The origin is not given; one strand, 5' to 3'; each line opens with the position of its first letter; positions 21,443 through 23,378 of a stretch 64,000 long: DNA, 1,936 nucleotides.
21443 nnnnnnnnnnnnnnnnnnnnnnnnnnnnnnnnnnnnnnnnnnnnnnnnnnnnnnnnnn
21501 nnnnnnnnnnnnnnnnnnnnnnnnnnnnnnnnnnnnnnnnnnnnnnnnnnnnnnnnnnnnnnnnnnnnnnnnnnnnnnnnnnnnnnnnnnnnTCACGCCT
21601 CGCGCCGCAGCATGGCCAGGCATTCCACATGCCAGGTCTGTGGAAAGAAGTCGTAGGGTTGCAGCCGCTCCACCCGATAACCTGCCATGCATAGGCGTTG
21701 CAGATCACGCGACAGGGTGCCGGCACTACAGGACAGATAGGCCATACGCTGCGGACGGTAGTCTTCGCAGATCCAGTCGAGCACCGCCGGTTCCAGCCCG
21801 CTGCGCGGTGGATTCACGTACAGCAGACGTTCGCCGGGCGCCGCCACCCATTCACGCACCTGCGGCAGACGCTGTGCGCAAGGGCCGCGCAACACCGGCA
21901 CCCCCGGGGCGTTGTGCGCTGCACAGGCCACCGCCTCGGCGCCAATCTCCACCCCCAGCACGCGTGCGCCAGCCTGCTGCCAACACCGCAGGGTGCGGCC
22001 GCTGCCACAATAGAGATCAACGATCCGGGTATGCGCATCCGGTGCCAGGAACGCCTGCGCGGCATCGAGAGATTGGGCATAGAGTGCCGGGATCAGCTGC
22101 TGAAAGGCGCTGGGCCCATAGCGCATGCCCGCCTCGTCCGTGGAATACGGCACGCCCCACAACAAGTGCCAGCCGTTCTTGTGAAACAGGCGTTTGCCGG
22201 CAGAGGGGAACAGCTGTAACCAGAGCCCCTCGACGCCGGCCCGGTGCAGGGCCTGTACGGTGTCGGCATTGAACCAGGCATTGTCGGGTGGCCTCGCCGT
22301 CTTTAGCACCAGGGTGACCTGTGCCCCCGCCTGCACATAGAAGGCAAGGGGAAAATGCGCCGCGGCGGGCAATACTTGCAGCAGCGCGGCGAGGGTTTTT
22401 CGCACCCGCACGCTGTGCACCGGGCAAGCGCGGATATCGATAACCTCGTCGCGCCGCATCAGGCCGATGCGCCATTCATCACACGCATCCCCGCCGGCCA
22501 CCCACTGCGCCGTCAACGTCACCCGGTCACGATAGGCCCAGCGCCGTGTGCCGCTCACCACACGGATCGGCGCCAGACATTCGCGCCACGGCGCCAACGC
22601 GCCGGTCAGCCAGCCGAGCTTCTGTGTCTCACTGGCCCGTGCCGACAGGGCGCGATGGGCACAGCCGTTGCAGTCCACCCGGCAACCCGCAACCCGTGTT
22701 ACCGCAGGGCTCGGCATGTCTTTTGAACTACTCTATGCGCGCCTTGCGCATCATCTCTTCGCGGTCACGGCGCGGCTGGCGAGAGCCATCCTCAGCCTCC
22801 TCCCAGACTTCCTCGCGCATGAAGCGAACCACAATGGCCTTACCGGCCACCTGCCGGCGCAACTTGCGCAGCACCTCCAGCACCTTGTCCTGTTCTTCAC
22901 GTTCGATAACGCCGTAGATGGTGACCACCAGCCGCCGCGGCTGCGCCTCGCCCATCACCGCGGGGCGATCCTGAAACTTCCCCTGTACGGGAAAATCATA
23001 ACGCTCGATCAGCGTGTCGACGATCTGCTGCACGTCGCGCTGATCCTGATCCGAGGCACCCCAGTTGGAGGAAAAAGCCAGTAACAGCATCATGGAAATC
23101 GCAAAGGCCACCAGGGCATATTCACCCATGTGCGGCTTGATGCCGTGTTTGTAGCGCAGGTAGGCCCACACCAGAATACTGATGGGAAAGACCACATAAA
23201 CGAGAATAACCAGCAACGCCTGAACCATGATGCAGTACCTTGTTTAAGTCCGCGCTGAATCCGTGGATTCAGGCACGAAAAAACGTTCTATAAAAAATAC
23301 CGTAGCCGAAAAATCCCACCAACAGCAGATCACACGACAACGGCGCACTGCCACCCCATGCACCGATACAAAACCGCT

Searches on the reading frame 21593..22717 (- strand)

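Call 6: search_protein_families(library=pfam, proteins=[window:21593-22717:-], max_evalue=0.01)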
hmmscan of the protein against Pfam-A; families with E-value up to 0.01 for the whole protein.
window:21593-22717:- (374 aa): 4 families
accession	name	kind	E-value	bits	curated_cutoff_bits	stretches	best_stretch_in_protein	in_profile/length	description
PF05958.17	tRNA_U5-meth_tr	-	4.3e-13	49.4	23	1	299-372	287-356/357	tRNA (Uracil-5-)-methyltransferase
PF08241.18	Methyltransf_11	-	0.0011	20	21.2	1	234-277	2-48/95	Methyltransferase domain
PF13649.12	Methyltransf_25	-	0.0012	20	27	1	232-278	1-53/97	Methyltransferase domain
PF09445.16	Methyltransf_15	-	0.0085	16.1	22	0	230-270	2-42/165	RNA cap guanine-N2 methyltransferase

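Call 7: search_protein_families(library=ncbifam, proteins=[window:21593-22717:-], max_evalue=0.01)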
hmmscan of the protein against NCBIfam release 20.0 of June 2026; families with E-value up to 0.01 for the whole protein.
window:21593-22717:- (374 aa): 9 families
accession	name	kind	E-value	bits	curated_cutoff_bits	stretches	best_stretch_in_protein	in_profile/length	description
NF009639.0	PRK13168.1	equivalog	5.4e-33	114.5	458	1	15-372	86-445/446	23S rRNA (uracil(1939)-C(5))-methyltransferase RlmD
TIGR00479.1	rumA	equivalog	4.4e-32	111.5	183.55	1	53-365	102-432/432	23S rRNA (uracil(1939)-C(5))-methyltransferase RlmD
NF002910.0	PRK03522.2-3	equivalog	2.2e-29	102.7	558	1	193-372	199-382/383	23S rRNA (uracil(747)-C(5))-methyltransferase RlmC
NF002909.0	PRK03522.2-1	equivalog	5.5e-27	94.9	553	1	202-373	206-374/374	23S rRNA (uracil(747)-C(5))-methyltransferase RlmC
TIGR02085.1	meth_trns_rumB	equivalog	1.1e-22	80.6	429.5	1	200-372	205-374/374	23S rRNA (uracil(747)-C(5))-methyltransferase RlmC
NF002913.0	PRK03522.2-6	equivalog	4.2e-13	49.4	537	1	298-372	269-340/342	23S rRNA (uracil(747)-C(5))-methyltransferase RlmC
TIGR02143.1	trmA_only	equivalog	5.4e-13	48.7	334.65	1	299-372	282-351/352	tRNA (uridine(54)-C5)-methyltransferase TrmA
NF045667.1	MTase_DVU1556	equivalog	5.7e-06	25.9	155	1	219-285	13-79/213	DVU_1556 family methyltransferase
NF007610.0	PRK10258.1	equivalog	0.0033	16.8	342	1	211-266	25-80/251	malonyl-ACP O-methyltransferase BioC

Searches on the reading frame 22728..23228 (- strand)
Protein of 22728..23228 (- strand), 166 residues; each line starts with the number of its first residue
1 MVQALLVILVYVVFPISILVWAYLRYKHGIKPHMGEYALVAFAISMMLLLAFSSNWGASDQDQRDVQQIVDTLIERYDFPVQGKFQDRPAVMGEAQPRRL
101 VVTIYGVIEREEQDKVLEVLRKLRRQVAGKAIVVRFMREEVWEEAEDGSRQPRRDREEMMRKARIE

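Call 6: search_protein_families(library=pfam, proteins=[window:22728-23228:-], max_evalue=0.01)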
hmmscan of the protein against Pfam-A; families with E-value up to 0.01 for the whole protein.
window:22728-23228:- (166 aa): 0 families

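Call 7: search_protein_families(library=ncbifam, proteins=[window:22728-23228:-], max_evalue=0.01)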
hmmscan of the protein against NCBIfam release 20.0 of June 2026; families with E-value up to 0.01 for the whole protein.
window:22728-23228:- (166 aa): 0 families

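Call 18: search_protein_families(library=pfam, proteins=[window:22728-23228:-], max_evalue=0.1)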
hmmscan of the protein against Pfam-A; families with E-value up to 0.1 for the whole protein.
window:22728-23228:- (166 aa): 1 family
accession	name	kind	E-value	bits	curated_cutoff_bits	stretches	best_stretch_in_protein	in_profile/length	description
PF08019.17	EptA_B_N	-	0.026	14.8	22.3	1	3-56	66-121/152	Phosphoethanolamine transferase EptA/EptB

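Call 19: search_protein_families(library=ncbifam, proteins=[window:22728-23228:-], max_evalue=0.1)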
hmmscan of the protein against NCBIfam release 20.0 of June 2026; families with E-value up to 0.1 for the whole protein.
window:22728-23228:- (166 aa): 0 families

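Call 46: search_protein_families(library=padloc, proteins=[window:22728-23228:-], max_evalue=0.01)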
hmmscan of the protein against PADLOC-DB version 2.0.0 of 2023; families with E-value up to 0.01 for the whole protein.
window:22728-23228:- (166 aa): 1 family
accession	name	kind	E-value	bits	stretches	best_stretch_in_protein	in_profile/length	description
PDLC02361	PifA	-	0.0031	14.1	1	60-162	498-600/720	PifA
